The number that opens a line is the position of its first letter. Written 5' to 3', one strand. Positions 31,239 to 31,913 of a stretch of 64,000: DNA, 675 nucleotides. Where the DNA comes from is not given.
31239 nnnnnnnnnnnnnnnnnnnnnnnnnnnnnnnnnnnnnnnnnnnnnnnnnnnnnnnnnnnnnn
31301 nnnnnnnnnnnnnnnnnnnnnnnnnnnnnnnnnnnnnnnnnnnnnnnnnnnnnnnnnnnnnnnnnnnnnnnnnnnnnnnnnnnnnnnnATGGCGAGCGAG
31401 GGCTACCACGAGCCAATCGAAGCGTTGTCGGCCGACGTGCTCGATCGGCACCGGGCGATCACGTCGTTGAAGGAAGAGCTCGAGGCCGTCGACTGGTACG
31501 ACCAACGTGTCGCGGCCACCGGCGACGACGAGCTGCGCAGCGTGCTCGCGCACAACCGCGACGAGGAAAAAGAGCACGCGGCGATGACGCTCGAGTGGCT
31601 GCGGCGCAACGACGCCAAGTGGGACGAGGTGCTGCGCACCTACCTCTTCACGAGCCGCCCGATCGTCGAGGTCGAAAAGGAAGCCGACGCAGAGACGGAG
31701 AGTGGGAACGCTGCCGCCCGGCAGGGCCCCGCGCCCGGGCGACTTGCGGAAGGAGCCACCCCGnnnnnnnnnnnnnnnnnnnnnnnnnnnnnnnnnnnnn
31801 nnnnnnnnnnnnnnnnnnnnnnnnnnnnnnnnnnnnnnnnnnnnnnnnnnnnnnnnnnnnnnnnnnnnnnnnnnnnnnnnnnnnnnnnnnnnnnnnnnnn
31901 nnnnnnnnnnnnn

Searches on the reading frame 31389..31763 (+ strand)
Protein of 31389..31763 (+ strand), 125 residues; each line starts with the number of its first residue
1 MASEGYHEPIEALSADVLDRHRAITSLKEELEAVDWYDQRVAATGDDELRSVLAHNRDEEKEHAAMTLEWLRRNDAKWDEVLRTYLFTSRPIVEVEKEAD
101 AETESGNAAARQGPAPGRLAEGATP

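Call 7: search_protein_families(library=pfam, proteins=[window:31389-31763:+], max_evalue=0.01)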
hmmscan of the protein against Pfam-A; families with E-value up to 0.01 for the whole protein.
seq(125 aa): 1 family
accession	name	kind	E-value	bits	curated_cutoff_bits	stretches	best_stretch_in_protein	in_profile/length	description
PF22277.2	EncFtn-like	-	4.6e-41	138.9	27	1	6-88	2-84/85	EncFtn-like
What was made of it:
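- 31389..31767 (+): EncFtn (encapsulated ferritin) cargo gene with C-terminal targeting peptide ...GPAPG/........*. One +1 insertion lies just before the peptide. Its TGA overlaps the encapsulin ATG. PF22277 4.6e-41 (call 7).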
